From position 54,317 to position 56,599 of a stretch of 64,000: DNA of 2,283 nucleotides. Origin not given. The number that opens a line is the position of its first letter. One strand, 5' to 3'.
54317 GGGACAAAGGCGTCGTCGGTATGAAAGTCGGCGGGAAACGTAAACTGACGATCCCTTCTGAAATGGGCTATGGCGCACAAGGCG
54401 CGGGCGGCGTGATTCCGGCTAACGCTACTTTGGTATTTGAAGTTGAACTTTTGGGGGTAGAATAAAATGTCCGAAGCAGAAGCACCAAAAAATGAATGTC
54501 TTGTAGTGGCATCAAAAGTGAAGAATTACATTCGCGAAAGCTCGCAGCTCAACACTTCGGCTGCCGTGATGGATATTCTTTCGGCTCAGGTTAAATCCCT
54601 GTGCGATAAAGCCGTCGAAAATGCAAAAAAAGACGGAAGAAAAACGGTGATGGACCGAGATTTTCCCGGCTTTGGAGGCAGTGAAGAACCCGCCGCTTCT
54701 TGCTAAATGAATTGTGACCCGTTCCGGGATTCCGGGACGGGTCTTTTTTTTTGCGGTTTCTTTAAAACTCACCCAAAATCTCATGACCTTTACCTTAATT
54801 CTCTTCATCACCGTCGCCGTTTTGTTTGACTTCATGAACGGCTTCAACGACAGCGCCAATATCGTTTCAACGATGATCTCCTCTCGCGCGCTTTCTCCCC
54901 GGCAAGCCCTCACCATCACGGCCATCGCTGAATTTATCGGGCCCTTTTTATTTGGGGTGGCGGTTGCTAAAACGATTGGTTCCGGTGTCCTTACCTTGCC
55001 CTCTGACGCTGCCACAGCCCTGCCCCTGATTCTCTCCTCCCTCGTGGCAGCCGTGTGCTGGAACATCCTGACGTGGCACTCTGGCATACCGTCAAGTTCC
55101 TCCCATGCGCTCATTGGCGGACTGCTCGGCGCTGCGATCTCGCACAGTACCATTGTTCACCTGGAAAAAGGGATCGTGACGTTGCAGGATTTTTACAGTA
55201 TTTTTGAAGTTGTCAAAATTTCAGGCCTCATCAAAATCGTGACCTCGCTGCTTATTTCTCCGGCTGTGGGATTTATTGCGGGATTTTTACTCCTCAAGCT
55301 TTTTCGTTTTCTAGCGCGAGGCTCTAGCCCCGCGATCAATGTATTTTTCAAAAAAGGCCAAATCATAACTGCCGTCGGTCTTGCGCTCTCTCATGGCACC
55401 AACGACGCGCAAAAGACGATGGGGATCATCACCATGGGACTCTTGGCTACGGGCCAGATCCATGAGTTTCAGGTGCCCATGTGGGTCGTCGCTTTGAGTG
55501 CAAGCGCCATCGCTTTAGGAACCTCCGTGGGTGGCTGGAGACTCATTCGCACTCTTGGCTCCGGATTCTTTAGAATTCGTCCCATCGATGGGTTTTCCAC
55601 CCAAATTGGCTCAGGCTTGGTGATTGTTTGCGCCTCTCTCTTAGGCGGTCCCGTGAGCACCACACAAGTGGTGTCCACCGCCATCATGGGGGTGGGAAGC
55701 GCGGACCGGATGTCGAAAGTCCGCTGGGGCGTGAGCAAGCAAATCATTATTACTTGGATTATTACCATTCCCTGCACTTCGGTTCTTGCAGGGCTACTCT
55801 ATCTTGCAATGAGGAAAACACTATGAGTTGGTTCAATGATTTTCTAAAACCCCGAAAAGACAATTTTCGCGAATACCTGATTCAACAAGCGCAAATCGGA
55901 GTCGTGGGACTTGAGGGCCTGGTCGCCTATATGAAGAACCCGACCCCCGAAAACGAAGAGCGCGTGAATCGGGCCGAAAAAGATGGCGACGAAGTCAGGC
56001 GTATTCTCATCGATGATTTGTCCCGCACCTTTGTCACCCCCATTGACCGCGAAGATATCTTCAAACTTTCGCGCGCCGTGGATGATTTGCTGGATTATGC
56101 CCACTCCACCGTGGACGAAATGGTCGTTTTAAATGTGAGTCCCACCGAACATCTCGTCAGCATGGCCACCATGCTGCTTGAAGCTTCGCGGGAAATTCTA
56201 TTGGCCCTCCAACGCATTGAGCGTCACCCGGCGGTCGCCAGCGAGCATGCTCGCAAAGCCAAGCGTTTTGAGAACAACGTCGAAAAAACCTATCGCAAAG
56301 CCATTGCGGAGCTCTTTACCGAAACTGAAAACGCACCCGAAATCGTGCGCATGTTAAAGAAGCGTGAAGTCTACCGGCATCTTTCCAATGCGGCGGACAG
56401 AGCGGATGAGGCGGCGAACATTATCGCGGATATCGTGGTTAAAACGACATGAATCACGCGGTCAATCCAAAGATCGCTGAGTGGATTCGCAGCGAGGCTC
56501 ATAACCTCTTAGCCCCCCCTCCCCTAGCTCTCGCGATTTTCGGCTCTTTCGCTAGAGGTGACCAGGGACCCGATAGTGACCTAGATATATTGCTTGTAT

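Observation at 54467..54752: Histone-fold (HMf-like) protein gene with a strong terminator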

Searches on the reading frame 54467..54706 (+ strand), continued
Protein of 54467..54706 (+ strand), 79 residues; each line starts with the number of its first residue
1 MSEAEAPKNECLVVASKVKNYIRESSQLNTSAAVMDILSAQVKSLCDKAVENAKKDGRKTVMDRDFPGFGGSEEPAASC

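Call 55: fold_search(model_id=the predicted structure, library=pdb)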
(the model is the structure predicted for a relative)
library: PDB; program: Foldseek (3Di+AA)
matches with E <= 10: 378; with E <= 0.001: 5
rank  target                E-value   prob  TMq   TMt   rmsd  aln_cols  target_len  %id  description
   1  1f1e                  3.6e-05  1.00  0.64  0.59   3.3       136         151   15  CRYSTAL STRUCTURE OF THE HISTONE FROM METHANOPYRUS KANDLERI (released 2001-10-31)
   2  6ae8_B                2.8e-04  1.00  0.62  0.49   4.6       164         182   10  Structure insight into histone chaperone Chz1-mediated H2A.Z recognition and replacement (released 2019-04-17)
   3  8uq8_A                7.6e-04  1.00  0.55  0.21   5.1       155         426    9  Crystal structure of RNF168 (RING)-UbcH5c fused to H2A-H2B via a 2-residue linker (released 2024-01-17)
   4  4m6b_D                9.1e-04  1.00  0.59  0.46   4.6       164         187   12  Crystal structure of yeast Swr1-Z domain in complex with H2A.Z-H2B dimer (released 2014-02-19)
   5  7dlx_F                9.7e-04  1.00  0.55  0.45   8.1       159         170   10  crystal structure of H2AM4>Z-H2B (released 2021-06-16)
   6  8uq9_a                1.0e-03  1.00  0.56  0.21   5.2       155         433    9  Crystal structure of RNF168 (RING)-UbcH5c fused to H2A-H2B via a 4-residue linker (released 2024-01-17)
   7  6k03                  1.1e-03  1.00  0.61  0.52   3.8       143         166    9  Crystal structure of ceH2A-H2B (released 2019-10-09)
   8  8zvy_A                1.2e-03  1.00  0.53  0.42   6.3       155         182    9  Alpha-Synuclein with H2a-H2b dimer complex structure. (released 2025-05-28)
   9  7wlp_A                1.2e-03  1.00  0.57  0.45   4.3       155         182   12  Epstein-Barr virus protein BKRF4 restricts nucleosome assembly to suppress host antiviral responses (released 2022-11-16)
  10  8yjm_G                1.5e-03  1.00  0.58  0.46   5.7       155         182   10  Structure of human SPT16 MD-CTD and MCM2 HBD chaperoning a histone H3-H4 tetramer and a single chain H2B-H2A chimera (released 2024-03-20)
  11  7ybf_B                1.6e-03  1.00  0.58  0.47   5.2       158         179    8  Crystal structure of inner membrane protein Sad1 in complex with histone H2A-H2B (released 2024-01-03)
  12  4m6b_A                1.7e-03  1.00  0.60  0.47   4.5       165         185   12  Crystal structure of yeast Swr1-Z domain in complex with H2A.Z-H2B dimer (released 2014-02-19)
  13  7dlx_A                1.8e-03  1.00  0.61  0.50   4.3       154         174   10  crystal structure of H2AM4>Z-H2B (released 2021-06-16)
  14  7dlx_B                1.8e-03  1.00  0.59  0.49   4.4       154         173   10  crystal structure of H2AM4>Z-H2B (released 2021-06-16)
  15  6ae8_A                2.0e-03  1.00  0.63  0.50   4.2       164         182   11  Structure insight into histone chaperone Chz1-mediated H2A.Z recognition and replacement (released 2019-04-17)
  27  8fvx                  4.9e-03  1.00  0.41  0.88   0.7        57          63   47  Histone from Bdellovibrio bacteriovorus (released 2023-08-30)
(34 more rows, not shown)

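Call 57: list_cluster_members(proteins=[window:54467-54703:+])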
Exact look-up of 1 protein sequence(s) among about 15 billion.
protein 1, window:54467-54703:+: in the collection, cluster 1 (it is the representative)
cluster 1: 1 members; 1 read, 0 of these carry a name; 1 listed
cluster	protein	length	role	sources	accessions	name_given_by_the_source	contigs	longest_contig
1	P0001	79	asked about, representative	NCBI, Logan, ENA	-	-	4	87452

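Call 65: find_encoding_contigs(protein=P0012, flank=10000, max_places=1)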
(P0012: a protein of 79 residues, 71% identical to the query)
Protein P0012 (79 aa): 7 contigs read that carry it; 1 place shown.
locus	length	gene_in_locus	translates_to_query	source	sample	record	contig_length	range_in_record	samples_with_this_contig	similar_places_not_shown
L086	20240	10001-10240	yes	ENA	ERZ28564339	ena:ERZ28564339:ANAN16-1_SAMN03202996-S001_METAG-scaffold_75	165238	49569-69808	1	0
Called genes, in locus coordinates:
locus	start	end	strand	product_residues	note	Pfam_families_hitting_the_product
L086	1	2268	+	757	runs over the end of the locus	PF01804:Penicil_amidase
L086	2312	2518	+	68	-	-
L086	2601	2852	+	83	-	-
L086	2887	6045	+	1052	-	PF01590:GAF, PF13185:GAF_2 (weak), PF00512:HisKA, PF02518:HATPase_c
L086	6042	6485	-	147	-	PF02472:ExbD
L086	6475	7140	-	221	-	PF01618:MotA_ExbB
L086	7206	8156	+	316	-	PF14238:DUF4340 (weak)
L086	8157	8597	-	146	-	PF00571:CBS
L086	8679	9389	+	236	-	PF00702:Hydrolase, PF12710:HAD, PF13419:HAD_2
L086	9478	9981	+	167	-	PF00254:FKBP_C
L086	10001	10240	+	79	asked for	-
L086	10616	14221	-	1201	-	PF05140:ResB, PF01578:Cytochrom_C_asm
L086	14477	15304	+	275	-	PF02673:BacA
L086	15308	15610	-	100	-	PF00216:Bac_DNA_binding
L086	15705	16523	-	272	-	PF02582:DUF155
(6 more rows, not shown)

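Call 66: find_encoding_contigs(protein=P0040, flank=10000, max_places=1)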
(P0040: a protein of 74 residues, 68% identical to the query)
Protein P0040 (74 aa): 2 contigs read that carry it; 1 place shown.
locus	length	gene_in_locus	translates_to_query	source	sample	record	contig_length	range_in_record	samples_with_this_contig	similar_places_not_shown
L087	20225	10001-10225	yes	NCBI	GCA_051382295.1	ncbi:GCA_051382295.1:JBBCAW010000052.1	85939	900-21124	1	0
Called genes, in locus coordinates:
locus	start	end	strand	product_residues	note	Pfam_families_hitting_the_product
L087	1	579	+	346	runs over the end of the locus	-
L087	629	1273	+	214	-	PF04191:PEMT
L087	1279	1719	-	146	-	PF02472:ExbD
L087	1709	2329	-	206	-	PF01618:MotA_ExbB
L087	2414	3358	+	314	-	PF14238:DUF4340 (faint)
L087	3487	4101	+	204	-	PF07238:PilZ (weak)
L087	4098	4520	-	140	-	PF00571:CBS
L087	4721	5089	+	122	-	-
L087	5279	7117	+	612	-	-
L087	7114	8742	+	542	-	-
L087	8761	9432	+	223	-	PF00702:Hydrolase, PF03031:NIF (faint), PF13419:HAD_2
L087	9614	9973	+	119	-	PF00254:FKBP_C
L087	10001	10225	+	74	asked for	-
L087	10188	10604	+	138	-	PF01152:Bac_globin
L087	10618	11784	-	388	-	PF04406:TP6A_N, PF21180:TOP6A-Spo11_Toprim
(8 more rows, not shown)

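Call 67: find_encoding_contigs(protein=P0073, flank=10000, max_places=1)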
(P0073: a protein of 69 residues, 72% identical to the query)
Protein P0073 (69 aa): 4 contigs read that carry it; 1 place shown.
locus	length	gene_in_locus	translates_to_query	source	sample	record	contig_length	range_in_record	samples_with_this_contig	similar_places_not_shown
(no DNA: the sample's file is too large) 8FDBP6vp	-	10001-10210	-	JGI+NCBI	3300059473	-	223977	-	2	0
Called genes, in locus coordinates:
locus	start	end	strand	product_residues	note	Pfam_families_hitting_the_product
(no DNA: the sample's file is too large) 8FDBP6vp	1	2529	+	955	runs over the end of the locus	PF00330:Aconitase, PF00694:Aconitase_C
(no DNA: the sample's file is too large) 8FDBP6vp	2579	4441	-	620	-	-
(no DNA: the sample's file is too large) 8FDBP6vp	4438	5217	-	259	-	-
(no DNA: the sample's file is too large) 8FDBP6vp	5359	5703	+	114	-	-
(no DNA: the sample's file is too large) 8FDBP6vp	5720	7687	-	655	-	PF04055:Radical_SAM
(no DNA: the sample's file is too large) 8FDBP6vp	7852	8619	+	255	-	PF18306:LDcluster4, PF03641:Lysine_decarbox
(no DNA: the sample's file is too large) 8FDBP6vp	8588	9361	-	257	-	PF02673:BacA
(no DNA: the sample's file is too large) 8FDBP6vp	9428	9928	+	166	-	PF00254:FKBP_C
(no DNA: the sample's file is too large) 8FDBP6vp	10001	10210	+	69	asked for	-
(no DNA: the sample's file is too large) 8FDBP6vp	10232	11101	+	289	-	PF00891:Methyltransf_2 (weak), PF01209:Ubie_methyltran, PF13489:Methyltransf_23, PF13847:Methyltransf_31, PF08241:Methyltransf_11, PF08242:Methyltransf_12, PF13649:Methyltransf_25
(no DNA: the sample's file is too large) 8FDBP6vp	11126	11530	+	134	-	PF01152:Bac_globin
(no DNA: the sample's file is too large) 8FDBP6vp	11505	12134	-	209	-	-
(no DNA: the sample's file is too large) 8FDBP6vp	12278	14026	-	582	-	-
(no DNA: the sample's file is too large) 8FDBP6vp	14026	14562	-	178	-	-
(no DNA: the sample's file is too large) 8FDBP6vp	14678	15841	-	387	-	PF04406:TP6A_N, PF21180:TOP6A-Spo11_Toprim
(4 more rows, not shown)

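Call 69: search_solved_structures(query=window:54467-54703:+, max_evalue=0.01, show_alignments=5)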
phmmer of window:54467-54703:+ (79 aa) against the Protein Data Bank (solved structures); distinct sequences matched with E-value up to 0.01: 5.
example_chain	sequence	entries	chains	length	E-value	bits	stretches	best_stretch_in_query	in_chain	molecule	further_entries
8cmp_A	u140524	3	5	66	1.1e-15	60.6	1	10-66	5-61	CBFD_NFYB_HMF domain-containing protein | Transcription factor CBF/NF-Y/archaeal histone domain-containing protein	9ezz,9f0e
8fvx_A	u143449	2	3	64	1.3e-15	60.4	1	10-66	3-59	CBFD_NFYB_HMF domain-containing protein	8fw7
9f2c_A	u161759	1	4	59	3.1e-06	30.8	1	12-64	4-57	hypothetical protein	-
9qt0_A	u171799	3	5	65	6.2e-05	26.7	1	5-66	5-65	DUF1931 domain-containing protein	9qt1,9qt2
8bdk_A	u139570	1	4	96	0.0071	20.2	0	16-66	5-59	DNA-binding protein HmvA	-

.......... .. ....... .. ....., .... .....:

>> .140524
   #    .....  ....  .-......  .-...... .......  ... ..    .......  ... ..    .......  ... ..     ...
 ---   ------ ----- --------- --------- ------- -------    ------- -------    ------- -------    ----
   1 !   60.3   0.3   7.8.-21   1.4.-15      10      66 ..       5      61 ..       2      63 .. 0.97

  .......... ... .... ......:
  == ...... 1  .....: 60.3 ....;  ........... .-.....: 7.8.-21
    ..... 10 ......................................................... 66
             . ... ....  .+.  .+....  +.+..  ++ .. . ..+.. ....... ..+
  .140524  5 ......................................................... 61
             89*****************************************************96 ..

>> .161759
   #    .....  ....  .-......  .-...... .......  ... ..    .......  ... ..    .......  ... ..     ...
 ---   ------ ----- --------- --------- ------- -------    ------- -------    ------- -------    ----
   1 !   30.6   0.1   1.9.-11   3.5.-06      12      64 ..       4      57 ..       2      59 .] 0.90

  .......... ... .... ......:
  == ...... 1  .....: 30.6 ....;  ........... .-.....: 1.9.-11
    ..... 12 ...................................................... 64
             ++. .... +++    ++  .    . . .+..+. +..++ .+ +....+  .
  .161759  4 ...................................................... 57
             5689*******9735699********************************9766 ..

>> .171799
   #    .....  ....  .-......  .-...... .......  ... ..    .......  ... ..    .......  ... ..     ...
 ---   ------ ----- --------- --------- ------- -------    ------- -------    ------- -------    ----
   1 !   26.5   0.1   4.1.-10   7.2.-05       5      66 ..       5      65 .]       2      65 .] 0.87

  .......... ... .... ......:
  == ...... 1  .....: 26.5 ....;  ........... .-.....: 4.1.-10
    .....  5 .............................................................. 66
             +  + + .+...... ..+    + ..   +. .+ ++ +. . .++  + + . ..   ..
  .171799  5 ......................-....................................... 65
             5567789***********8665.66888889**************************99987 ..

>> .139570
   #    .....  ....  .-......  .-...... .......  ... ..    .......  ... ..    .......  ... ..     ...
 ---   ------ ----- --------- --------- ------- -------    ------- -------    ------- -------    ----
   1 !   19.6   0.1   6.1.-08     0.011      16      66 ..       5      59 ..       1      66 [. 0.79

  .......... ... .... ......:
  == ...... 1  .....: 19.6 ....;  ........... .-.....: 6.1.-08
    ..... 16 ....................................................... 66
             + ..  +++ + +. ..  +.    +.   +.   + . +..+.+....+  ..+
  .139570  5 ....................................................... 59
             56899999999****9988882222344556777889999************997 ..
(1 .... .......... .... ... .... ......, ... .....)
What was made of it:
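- alpha2 is 4 residues shorter than in HmvA (gap shown in call 69). alpha3 is one turn instead of about ten residues. alpha2 is 4 residues shorter (call 69).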

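Call 71: search_protein_families(library=pfam, proteins=[P0003, P0121, P0122], max_evalue=0.01)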
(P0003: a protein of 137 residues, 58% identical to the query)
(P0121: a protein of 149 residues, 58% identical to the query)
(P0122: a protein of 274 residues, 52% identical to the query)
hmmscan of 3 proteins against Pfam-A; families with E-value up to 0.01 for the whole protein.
P0003 (137 aa): 6 families
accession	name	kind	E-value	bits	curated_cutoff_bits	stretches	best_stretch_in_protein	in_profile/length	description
PF00808.29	CBFD_NFYB_HMF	-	2.8e-05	24.7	21.4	0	40-71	29-60/65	Histone-like transcription factor (CBF/NF-Y) and archaeal histone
PF23418.1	DUF7108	-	5.9e-05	23.5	27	1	39-85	8-55/84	Domain of unknown function (DUF7108)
PF06862.17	Utp25_C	-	0.0023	18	32.8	0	5-60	37-90/190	Utp25, C-terminal domain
PF18427.7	DDR_swiveling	-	0.0032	18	26.5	0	70-119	28-76/162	DD-reactivating factor swiveling domain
PF24492.1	HEAT_ECM29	-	0.0033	18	27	0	7-62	58-112/160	Proteasome adapter and scaffold protein ECM29, HEAT-repeat domain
PF04119.17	HSP9_HSP12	-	0.0041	18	26.3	0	41-66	26-51/59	Heat shock protein 9/12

P0121 (149 aa): 5 families
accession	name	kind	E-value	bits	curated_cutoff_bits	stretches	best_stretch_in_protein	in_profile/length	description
PF00808.29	CBFD_NFYB_HMF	-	4.6e-08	33.7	21.4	1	43-74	29-60/65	Histone-like transcription factor (CBF/NF-Y) and archaeal histone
PF09123.17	DUF1931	-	0.00061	20.4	21.8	0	45-80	23-58/138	Domain of unknown function (DUF1931)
PF24492.1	HEAT_ECM29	-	0.0021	18.6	27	0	84-127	64-106/160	Proteasome adapter and scaffold protein ECM29, HEAT-repeat domain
PF11602.14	NTPase_P4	-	0.0051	16.5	27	0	90-124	175-209/320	ATPase P4 of dsRNA bacteriophage phi-12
PF02269.22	TFIID-18kDa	-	0.0054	17.2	27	0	42-75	27-60/93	Transcription initiation factor IID, 18kD subunit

P0122 (274 aa): 0 families

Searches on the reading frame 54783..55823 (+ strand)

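Call 3: search_protein_families(library=pfam, proteins=[window:54783-55823:+], max_evalue=1)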
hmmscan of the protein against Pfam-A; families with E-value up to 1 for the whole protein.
window:54783-55823:+ (347 aa): 2 families
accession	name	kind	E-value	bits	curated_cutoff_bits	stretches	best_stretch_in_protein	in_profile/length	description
PF01384.25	PHO4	-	9.7e-84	281.7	33.7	1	19-336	1-350/350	Phosphate transporter family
PF01007.26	IRK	-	0.037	14.3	22.7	1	37-92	70-125/141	Inward rectifier potassium channel transmembrane domain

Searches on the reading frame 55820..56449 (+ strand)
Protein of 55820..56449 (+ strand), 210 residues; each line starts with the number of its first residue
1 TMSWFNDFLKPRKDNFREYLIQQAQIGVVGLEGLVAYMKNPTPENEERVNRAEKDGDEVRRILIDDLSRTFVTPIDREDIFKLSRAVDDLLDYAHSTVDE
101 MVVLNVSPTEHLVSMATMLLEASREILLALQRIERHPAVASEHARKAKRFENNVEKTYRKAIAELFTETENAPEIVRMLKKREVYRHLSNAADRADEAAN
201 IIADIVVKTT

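Call 3: search_protein_families(library=pfam, proteins=[window:55820-56449:+], max_evalue=1)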
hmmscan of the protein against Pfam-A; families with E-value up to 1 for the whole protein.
window:55820-56449:+ (210 aa): 4 families
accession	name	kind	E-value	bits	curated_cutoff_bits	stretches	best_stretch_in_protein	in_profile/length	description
PF01865.21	PhoU_div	-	3.7e-18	66.1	24.4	1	8-207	5-213/214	Protein of unknown function DUF47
PF16836.11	PSY3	-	0.059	13.4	25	1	3-89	71-157/215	Shu complex component Psy3, DNA-binding description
PF19810.5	HFX_2341_N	-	0.1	13.5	30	1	57-119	40-103/120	HFX_2341-like, N-terminal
PF02346.21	Vac_Fusion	-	0.19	11.8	24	0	31-65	12-46/56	Chordopoxvirus multifunctional envelope protein A27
